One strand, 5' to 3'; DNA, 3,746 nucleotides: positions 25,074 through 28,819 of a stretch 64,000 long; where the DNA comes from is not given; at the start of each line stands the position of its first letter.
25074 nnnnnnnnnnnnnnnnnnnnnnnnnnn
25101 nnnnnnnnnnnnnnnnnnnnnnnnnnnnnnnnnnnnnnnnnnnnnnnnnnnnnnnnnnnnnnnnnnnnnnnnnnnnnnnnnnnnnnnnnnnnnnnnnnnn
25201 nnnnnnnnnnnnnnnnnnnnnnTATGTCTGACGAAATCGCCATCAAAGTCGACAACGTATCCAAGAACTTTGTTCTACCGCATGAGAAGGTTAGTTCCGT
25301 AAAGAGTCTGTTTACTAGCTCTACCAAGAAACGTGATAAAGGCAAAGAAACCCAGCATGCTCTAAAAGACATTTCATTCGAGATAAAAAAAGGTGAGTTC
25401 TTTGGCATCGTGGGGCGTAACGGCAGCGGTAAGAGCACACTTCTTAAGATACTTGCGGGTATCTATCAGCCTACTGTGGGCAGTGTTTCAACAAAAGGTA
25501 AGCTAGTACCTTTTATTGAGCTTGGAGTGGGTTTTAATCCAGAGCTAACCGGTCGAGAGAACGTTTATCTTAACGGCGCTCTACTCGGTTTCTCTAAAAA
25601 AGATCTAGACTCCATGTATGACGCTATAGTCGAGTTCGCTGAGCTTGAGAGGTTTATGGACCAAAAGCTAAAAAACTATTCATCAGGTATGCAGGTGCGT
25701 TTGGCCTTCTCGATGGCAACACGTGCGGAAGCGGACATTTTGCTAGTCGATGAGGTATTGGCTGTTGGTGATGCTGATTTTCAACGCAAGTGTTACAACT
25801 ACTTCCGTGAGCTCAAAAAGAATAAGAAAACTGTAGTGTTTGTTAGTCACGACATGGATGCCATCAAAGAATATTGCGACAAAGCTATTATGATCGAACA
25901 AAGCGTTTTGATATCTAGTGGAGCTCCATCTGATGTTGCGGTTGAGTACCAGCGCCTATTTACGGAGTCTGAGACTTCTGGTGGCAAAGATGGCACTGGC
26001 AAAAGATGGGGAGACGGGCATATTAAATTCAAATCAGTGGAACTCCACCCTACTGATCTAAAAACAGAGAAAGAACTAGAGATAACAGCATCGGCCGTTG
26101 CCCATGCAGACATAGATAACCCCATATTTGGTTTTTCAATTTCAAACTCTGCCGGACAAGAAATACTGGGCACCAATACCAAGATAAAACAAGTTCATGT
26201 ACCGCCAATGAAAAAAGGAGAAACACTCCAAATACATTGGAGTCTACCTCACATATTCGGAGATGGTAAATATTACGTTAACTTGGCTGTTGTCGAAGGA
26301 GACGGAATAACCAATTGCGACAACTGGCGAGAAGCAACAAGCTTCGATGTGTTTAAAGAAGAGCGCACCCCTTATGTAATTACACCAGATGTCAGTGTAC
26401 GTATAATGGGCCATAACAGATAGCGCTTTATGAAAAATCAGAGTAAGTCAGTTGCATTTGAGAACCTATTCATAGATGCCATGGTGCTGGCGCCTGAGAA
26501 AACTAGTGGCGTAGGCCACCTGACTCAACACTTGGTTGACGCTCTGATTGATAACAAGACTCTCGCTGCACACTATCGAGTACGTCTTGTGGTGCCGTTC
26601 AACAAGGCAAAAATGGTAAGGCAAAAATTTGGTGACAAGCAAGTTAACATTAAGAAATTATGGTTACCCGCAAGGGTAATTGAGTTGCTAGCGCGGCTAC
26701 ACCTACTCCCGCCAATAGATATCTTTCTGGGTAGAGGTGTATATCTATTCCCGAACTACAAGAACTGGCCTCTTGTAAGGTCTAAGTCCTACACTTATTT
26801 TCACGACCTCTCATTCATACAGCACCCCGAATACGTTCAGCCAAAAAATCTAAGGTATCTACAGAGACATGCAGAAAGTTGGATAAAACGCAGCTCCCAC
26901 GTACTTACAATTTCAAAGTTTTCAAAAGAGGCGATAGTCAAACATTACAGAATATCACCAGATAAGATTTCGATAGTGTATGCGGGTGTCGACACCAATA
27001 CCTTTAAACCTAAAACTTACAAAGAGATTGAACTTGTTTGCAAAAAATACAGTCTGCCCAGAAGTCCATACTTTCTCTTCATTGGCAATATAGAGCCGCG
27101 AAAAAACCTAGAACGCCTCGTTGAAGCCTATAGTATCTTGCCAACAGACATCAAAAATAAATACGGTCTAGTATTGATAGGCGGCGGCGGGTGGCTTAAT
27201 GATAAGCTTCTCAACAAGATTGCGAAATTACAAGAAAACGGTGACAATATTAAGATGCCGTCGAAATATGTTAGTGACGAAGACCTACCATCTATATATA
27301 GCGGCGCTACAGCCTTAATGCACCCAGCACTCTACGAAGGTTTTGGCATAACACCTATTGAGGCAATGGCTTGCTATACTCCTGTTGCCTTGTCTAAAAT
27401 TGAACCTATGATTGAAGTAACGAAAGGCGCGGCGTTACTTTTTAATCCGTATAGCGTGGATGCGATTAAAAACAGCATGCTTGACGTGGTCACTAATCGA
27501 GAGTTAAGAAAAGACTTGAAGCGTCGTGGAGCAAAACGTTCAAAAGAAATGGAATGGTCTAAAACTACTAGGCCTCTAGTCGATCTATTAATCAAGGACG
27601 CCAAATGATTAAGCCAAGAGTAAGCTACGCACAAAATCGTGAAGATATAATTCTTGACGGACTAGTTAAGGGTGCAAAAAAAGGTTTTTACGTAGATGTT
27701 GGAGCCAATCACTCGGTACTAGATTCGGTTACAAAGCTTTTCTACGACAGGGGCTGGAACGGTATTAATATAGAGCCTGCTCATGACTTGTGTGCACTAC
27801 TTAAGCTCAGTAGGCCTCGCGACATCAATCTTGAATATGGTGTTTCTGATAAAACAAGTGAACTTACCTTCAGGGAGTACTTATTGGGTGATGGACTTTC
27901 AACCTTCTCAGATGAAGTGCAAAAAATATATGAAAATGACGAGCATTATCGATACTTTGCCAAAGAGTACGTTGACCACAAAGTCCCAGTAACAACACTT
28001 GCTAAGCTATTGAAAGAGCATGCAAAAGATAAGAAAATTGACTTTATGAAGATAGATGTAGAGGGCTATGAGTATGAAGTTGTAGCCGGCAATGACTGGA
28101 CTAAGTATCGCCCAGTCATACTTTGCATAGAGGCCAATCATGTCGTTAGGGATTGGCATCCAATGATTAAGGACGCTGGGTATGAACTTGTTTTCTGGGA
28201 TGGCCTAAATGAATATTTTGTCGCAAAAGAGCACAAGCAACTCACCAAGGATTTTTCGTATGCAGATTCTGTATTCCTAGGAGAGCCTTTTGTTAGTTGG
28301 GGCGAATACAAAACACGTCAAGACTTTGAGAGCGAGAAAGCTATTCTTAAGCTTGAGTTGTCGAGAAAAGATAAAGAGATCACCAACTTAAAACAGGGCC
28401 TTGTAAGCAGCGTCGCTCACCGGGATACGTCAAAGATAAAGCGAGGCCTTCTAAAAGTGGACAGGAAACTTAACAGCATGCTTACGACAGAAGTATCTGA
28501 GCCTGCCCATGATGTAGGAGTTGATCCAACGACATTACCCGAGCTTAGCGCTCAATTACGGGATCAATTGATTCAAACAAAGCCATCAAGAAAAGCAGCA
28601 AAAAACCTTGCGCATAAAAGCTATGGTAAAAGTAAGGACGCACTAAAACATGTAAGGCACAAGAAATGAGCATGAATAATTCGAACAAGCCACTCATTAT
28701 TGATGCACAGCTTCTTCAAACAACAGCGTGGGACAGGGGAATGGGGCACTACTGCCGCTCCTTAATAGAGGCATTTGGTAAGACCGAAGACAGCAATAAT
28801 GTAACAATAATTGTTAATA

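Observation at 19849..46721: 27-kb surface-glycan locus built around a complete GDP-D-rhamnose pathway and a Wzm/Wzt exporter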

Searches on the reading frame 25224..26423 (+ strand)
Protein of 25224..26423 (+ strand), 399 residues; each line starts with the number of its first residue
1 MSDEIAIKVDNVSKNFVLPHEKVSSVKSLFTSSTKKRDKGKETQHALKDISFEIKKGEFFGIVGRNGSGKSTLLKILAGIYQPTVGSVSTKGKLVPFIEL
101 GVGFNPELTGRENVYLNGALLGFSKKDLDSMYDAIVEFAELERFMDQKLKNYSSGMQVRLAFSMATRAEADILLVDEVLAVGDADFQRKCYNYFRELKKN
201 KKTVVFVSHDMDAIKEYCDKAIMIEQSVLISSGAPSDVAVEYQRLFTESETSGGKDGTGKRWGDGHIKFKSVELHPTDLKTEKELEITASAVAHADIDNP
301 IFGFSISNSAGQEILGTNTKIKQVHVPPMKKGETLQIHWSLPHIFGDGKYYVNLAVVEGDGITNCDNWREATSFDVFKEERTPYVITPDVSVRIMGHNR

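Call 3: search_protein_families(library=pfam, proteins=[window:25224-26423:+])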
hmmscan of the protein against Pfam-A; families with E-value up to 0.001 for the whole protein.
window:25224-26423:+ (399 aa): 6 families
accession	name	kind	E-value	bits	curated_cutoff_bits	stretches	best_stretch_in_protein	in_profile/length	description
PF00005.33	ABC_tran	-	2.9e-22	80.2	25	1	47-178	1-135/137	ABC transporter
PF14524.12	Wzt_C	-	7.4e-22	78.3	30.4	1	260-377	3-130/143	Wzt C-terminal domain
PF13304.12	AAA_21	-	1.5e-06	29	27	1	59-80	1-22/304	AAA domain, putative AbiEii toxin, Type IV TA system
PF02463.25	SMC_N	-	9.8e-05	22.3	40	0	58-75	25-42/220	RecF/RecN/SMC N terminal domain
PF13175.12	AAA_15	-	0.00057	20.1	32.1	0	47-222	14-130/374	AAA ATPase domain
PF13476.12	AAA_23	-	0.0009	20.4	27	1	49-77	14-39/201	AAA domain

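Call 6: search_protein_families(library=ncbifam, proteins=[window:25224-26423:+], max_evalue=0.00001)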
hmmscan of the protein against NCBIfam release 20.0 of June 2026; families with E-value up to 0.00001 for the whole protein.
window:25224-26423:+ (399 aa): 181 families (the best 25 are shown)
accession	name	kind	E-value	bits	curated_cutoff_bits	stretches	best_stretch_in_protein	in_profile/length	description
NF010065.0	PRK13545.1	equivalog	1.8e-57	195.3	538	1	6-246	4-238/549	teichoic acids export protein ATP-binding subunit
NF050108.1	galactan_ABC_ATP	equivalog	1.1e-54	185.2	400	1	20-243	14-241/244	galactan export ABC transporter ATP-binding subunit Wzt/RfbE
NF010066.0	PRK13546.1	equivalog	1e-53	182.4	320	1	5-248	3-240/264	teichoic acids export ABC transporter ATP-binding subunit TagH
TIGR01188.1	drrA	subfamily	2e-35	122.6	312.45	1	44-241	6-214/302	daunorubicin resistance ABC transporter, ATP-binding protein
TIGR04521.1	ECF_ATPase_2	equivalog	2.9e-31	108.6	330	2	115-245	107-239/279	energy-coupling factor transporter ATPase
NF010060.0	PRK13537.1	equivalog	3.1e-29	101.9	521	1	36-238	20-233/314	nodulation factor ABC transporter ATP-binding protein NodI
TIGR04520.1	ECF_ATPase_1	equivalog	3.1e-28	98.9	315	2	42-92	13-63/269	energy-coupling factor transporter ATPase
NF010059.0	PRK13536.1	equivalog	4.9e-28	97.9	549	1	39-239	51-262/342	nodulation factor ABC transporter ATP-binding protein NodI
NF040933.2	ABC_arch_GlcV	equivalog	9.4e-27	93.8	450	1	34-238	9-229/357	glucose ABC transporter ATP-binding protein GlcV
TIGR01288.1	nodI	equivalog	2.4e-26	92.4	424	1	47-238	20-222/303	nodulation factor ABC transporter ATP-binding protein NodI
TIGR02315.1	ABC_phnC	equivalog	1.5e-25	90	266.1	2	43-93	14-64/243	phosphonate ABC transporter ATP-binding protein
NF008409.0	PRK11231.1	equivalog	2.3e-25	89.4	375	2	124-240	112-227/255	Fe(3+) dicitrate ABC transporter ATP-binding protein FecE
NF010068.0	PRK13548.1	equivalog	2.5e-25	89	261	2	43-93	17-67/261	heme ABC transporter ATP-binding protein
TIGR01186.1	proV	subfamily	3.2e-25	89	326.6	1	44-239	6-218/363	betaine/proline/choline family ABC transporter ATP-binding protein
TIGR00968.1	3a0106s01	subfamily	7.9e-25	87.7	342.75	1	44-241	13-221/237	sulfate ABC transporter ATP-binding protein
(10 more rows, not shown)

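Call 84: search_solved_structures(query=window:25224-26423:+, max_evalue=0.00001)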
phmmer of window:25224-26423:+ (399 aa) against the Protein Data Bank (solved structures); distinct sequences matched with E-value up to 0.00001: 478 (the best 60 are shown).
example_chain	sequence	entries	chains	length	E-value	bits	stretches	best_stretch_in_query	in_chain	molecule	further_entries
8dku_A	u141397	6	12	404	4.7e-72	246.4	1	44-380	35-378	ABC transporter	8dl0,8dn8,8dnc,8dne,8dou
7k2t_A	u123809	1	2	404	1.2e-71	245.1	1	44-380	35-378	ABC transporter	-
6amx_A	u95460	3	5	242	3.7e-63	217.2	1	44-245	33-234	ABC transporter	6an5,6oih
6m96_A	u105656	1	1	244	9.7e-63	215.8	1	44-245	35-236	ABC transporter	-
6jbh_A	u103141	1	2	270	3.7e-52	181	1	42-255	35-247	TarH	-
7dd0_A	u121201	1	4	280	2.2e-50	175.1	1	7-243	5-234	Teichoic acids export ATP-binding protein TagH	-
9qhw_C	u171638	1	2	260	2.4e-46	161.9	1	43-243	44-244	ABC transporter ATP-binding protein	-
9qfx_C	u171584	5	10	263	2.4e-46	161.8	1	43-243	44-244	ABC transporter ATP-binding protein | Probable o-antigen/lipopolysaccharide transport ATP-binding protein ABC transporter RfbE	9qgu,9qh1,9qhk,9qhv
9qhx_C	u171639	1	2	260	6.1e-46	160.5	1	43-243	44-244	ABC transporter ATP-binding protein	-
9qhj_C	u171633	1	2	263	6.3e-46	160.4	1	43-243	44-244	Probable o-antigen/lipopolysaccharide transport ATP-binding protein ABC transporter RfbE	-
9cfl_B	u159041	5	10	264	1.2e-45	159.5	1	7-248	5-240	Teichoic acids export ATP-binding protein TagH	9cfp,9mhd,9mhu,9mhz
8tsi_A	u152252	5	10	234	4.9e-34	121.3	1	44-227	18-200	ABC transporter ATP-binding protein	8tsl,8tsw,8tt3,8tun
8tsh_A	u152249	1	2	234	1.3e-33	119.9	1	44-227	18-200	ABC transporter ATP-binding protein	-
8s7v_K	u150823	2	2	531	4.1e-27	98.5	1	43-89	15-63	Glycine betaine/carnitine/choline transport ATP-binding protein OpuCA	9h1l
7w01_A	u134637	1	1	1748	4.1e-26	95.2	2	38-224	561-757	Phospholipid-transporting ATPase ABCA3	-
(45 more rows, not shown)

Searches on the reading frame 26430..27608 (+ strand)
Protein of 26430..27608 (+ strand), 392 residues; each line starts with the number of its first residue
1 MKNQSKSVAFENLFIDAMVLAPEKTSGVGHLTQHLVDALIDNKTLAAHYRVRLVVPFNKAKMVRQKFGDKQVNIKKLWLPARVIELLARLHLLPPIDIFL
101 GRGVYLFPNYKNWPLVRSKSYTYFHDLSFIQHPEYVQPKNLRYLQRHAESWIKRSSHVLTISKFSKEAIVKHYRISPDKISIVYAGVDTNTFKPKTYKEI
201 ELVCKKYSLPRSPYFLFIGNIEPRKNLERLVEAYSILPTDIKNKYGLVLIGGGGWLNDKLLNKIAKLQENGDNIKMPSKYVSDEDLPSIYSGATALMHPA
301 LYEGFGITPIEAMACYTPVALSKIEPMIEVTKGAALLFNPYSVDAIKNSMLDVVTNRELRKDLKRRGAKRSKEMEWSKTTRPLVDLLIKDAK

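Call 3: search_protein_families(library=pfam, proteins=[window:26430-27608:+])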
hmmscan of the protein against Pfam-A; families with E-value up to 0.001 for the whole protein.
window:26430-27608:+ (392 aa): 4 families
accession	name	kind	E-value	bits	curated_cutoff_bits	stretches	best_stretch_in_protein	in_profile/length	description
PF00534.26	Glycos_transf_1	-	5.6e-31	107.8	26.4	1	211-370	14-172/172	Glycosyl transferases group 1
PF13692.12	Glyco_trans_1_4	-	6.9e-18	65.7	27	1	213-356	2-142/142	Glycosyl transferases group 1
PF13439.12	Glyco_transf_4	-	3.3e-10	40.7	28.5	1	50-190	21-169/170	Glycosyltransferase Family 4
PF20706.3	GT4-conflict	-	5.3e-06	26.1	26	1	211-322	196-311/385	Family 4 Glycosyltransferase in conflict systems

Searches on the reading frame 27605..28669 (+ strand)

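Call 3: search_protein_families(library=pfam, proteins=[window:27605-28669:+])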
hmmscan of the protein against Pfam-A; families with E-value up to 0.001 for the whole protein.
window:27605-28669:+ (354 aa): 1 family
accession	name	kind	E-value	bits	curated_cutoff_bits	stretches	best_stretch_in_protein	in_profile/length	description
PF05050.19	Methyltransf_21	-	4e-27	95.9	22.7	1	31-194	1-172/173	Methyltransferase FkbM domain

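Call 56: search_protein_families(library=ncbifam, proteins=[window:27605-28669:+], max_evalue=0.00001)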
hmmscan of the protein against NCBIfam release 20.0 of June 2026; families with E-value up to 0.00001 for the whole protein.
window:27605-28669:+ (354 aa): 1 family
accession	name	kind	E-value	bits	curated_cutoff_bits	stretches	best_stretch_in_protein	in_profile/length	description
TIGR01444.1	fkbM_fam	subfamily_domain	2.8e-18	66.7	37.7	1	29-173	2-139/143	FkbM family methyltransferase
